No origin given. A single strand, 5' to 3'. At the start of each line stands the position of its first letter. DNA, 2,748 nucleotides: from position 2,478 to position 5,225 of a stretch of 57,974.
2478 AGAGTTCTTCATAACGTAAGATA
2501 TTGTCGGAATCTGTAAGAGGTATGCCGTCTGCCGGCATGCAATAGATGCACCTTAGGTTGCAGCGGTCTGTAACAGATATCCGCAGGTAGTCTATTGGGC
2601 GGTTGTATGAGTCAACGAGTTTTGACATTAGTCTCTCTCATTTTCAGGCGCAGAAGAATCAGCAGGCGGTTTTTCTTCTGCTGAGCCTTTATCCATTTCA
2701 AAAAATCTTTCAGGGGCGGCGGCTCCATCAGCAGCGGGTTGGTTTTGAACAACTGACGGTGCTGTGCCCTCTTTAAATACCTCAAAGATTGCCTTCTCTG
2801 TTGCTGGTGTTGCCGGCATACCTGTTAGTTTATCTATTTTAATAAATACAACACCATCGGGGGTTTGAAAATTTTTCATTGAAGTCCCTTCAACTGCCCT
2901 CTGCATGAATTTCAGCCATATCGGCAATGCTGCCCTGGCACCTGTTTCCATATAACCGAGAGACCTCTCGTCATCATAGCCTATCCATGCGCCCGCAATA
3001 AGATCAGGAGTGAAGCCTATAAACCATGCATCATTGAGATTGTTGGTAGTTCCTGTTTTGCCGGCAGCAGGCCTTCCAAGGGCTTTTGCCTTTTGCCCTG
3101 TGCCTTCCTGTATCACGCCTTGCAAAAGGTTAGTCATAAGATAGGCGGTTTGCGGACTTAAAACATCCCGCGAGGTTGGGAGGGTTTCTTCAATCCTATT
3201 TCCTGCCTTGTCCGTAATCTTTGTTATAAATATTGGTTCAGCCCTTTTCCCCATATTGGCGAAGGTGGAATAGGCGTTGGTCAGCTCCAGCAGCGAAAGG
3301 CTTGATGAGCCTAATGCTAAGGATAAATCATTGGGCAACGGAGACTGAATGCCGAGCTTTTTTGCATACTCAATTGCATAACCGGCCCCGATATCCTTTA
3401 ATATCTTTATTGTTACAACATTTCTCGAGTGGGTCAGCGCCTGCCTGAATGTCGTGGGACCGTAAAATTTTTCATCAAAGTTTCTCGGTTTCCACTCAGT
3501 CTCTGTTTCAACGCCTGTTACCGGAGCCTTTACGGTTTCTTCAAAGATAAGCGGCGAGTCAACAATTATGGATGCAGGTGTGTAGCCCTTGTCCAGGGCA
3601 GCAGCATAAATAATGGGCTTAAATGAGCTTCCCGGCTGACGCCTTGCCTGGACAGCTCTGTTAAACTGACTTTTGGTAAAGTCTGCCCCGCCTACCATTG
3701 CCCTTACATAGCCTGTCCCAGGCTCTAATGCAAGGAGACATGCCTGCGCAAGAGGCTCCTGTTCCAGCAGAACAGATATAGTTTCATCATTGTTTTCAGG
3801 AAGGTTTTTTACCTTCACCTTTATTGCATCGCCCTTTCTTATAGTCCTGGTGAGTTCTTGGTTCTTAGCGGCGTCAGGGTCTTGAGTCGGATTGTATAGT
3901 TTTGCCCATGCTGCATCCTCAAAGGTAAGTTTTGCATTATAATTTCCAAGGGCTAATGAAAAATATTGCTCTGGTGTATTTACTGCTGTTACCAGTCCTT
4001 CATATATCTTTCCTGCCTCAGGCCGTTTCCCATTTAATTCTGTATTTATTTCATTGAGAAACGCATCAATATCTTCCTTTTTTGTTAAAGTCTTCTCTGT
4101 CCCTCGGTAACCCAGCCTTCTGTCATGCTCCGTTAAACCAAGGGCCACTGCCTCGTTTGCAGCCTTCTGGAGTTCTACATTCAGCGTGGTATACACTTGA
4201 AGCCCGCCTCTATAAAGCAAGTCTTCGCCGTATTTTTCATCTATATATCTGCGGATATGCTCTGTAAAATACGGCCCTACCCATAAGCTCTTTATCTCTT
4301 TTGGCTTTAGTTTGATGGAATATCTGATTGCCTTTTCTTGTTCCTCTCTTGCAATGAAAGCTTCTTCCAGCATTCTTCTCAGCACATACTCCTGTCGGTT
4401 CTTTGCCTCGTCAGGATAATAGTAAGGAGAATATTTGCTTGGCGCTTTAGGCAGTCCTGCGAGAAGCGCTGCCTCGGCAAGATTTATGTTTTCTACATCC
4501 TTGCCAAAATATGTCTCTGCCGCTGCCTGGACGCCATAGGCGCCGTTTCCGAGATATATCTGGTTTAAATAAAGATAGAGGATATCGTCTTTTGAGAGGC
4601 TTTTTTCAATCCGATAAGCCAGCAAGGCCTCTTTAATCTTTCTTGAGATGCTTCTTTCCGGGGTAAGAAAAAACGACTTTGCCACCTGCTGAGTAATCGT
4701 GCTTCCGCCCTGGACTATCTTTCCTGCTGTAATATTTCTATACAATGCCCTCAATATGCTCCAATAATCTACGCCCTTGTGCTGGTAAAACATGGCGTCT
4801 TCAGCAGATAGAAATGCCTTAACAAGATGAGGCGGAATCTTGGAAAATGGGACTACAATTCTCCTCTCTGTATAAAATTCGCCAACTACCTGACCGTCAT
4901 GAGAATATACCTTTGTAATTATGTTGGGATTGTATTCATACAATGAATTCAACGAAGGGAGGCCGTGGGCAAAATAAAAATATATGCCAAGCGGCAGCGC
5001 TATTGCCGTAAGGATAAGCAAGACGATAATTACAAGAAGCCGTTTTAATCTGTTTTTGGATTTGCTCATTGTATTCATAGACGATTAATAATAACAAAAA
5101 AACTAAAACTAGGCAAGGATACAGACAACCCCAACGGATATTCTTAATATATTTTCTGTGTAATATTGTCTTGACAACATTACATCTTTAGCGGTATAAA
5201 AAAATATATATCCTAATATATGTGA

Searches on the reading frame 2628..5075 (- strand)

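Call 12: search_protein_families(library=pfam, proteins=[window:2628-5075:-], max_evalue=0.00001)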
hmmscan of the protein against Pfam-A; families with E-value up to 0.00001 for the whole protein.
window:2628-5075:- (815 aa): 3 families
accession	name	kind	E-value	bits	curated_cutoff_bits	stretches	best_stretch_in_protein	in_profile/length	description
PF00912.28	Transgly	-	4.9e-69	231.8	27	1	61-235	2-177/178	Transglycosylase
PF00905.27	Transpeptidase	-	1.7e-33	116.5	22.1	1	446-691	2-267/299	Penicillin binding protein transpeptidase domain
PF17092.11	PCB_OB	-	2e-07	32.2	27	1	323-441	1-109/111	Penicillin-binding protein OB-like domain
